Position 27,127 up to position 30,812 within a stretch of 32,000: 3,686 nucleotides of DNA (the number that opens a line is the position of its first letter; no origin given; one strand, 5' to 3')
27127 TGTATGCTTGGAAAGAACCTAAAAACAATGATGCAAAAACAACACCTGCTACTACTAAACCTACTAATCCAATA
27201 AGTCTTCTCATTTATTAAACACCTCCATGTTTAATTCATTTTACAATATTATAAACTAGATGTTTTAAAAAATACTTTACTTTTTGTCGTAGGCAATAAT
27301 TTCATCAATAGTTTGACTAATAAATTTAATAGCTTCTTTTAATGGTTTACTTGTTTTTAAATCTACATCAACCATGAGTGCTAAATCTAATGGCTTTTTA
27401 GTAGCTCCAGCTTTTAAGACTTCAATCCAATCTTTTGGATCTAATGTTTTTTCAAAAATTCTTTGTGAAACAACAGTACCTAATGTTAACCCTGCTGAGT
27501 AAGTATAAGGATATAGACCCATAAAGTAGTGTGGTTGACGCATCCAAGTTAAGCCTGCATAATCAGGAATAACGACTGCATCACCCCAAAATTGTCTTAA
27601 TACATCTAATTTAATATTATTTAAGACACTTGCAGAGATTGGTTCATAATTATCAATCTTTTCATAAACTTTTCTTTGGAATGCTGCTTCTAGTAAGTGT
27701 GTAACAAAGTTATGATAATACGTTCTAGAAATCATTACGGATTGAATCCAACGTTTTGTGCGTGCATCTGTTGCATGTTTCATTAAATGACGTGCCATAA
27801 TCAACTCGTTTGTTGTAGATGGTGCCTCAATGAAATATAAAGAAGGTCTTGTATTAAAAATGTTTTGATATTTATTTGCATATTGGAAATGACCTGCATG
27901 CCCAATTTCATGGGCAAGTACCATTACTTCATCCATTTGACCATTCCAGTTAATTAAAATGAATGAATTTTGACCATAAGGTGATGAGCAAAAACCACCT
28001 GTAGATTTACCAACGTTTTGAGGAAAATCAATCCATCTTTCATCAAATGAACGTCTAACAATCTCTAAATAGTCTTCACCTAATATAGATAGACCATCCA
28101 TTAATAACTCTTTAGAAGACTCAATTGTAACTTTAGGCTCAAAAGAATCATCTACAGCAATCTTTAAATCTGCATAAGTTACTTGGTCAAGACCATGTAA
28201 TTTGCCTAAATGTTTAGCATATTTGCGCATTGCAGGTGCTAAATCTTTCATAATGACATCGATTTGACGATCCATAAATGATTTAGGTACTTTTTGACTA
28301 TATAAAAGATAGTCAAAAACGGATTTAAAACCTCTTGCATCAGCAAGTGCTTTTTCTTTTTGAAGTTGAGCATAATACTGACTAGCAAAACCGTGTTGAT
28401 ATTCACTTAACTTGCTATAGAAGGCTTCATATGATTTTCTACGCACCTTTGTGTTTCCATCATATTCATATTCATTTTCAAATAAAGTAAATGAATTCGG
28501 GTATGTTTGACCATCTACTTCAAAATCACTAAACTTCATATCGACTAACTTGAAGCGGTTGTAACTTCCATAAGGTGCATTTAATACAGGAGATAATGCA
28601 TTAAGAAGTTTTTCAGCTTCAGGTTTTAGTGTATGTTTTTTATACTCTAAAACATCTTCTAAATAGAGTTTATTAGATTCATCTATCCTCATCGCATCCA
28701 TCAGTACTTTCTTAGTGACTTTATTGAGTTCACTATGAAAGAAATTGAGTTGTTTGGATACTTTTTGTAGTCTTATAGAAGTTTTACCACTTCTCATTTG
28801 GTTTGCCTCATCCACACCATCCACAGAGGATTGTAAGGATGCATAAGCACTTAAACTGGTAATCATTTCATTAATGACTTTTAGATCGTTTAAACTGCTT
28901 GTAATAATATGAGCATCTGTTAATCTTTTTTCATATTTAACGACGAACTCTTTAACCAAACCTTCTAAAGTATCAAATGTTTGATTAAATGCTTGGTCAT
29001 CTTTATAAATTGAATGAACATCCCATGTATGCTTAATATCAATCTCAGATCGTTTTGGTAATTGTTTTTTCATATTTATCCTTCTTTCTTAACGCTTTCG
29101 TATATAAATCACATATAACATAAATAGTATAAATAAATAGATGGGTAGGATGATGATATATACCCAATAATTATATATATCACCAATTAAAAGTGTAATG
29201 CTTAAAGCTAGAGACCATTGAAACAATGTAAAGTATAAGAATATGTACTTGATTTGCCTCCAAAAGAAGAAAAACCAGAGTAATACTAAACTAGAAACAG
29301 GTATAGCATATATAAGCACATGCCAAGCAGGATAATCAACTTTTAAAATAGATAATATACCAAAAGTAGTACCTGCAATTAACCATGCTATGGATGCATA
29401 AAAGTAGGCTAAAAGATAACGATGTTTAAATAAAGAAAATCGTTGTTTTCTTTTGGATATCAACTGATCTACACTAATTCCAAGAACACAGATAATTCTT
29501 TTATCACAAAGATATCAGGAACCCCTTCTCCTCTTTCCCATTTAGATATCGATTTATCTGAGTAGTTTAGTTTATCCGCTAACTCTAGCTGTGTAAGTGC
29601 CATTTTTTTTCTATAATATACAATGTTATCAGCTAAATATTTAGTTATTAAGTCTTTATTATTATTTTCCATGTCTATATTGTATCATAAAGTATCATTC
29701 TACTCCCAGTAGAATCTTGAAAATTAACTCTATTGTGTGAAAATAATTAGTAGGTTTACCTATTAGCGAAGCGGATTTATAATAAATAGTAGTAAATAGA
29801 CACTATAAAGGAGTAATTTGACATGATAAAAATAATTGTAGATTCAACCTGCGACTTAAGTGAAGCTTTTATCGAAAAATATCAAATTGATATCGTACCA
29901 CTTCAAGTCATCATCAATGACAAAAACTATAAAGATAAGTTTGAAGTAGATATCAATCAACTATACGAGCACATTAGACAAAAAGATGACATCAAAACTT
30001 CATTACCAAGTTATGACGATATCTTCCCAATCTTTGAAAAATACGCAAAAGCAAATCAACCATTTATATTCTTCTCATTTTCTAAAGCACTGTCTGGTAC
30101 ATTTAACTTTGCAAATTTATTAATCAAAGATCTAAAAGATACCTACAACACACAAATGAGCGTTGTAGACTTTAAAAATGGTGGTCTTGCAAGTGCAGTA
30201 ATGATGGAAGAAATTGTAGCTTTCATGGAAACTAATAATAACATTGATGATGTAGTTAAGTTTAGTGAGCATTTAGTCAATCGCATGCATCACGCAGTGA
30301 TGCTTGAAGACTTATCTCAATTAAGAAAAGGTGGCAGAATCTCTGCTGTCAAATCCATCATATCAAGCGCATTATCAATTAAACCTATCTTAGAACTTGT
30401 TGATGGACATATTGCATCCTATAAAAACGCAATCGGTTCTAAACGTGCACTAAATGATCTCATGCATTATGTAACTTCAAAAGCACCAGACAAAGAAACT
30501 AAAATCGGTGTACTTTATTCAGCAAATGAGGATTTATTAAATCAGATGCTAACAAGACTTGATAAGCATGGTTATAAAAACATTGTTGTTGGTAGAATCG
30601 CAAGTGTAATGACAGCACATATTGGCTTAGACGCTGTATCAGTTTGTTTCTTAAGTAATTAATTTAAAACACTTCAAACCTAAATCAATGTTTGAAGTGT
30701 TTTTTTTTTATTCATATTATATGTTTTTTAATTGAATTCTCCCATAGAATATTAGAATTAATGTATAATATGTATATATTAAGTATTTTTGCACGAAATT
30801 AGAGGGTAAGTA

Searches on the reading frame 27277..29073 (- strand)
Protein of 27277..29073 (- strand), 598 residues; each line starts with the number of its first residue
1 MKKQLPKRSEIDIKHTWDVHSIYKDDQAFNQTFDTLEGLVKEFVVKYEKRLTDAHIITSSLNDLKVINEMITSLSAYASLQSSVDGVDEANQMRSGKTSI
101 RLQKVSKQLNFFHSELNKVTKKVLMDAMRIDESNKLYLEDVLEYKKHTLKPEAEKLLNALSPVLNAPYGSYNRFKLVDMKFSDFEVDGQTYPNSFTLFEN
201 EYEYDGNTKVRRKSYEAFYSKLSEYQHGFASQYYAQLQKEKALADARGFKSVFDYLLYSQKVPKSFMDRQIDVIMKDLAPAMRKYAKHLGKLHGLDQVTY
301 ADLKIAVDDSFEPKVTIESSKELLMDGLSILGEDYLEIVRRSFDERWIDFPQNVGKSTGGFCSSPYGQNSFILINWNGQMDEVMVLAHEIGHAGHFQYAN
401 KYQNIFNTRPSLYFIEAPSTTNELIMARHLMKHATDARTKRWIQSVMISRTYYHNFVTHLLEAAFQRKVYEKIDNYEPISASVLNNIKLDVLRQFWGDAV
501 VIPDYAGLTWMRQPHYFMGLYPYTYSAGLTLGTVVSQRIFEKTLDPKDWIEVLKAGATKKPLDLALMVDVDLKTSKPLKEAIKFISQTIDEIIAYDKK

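Call 5: search_protein_families(library=pfam, proteins=[window:27277-29073:-], max_evalue=0.01)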
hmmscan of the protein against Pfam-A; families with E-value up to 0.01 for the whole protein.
window:27277-29073:- (598 aa): 2 families
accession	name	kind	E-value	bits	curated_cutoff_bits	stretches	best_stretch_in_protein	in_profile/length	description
PF01432.26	Peptidase_M3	-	1e-37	131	27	1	204-583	4-456/457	Peptidase family M3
PF08439.15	Peptidase_M3_N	-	1.7e-12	47.8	25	1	115-181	1-70/70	Oligopeptidase F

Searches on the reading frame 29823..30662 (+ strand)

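Call 5: search_protein_families(library=pfam, proteins=[window:29823-30662:+], max_evalue=0.01)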
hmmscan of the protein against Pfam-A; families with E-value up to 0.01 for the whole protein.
window:29823-30662:+ (279 aa): 2 families
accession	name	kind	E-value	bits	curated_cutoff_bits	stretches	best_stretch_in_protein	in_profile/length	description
PF02645.21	DegV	-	1.6e-66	224.9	27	1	2-278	2-279/280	Uncharacterised protein, DegV family COG1307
PF24550.1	LIS_MGM1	-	0.00077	20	27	0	190-223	17-49/100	Dynamin-like GTPase MGM1-like, lipid interacting stalk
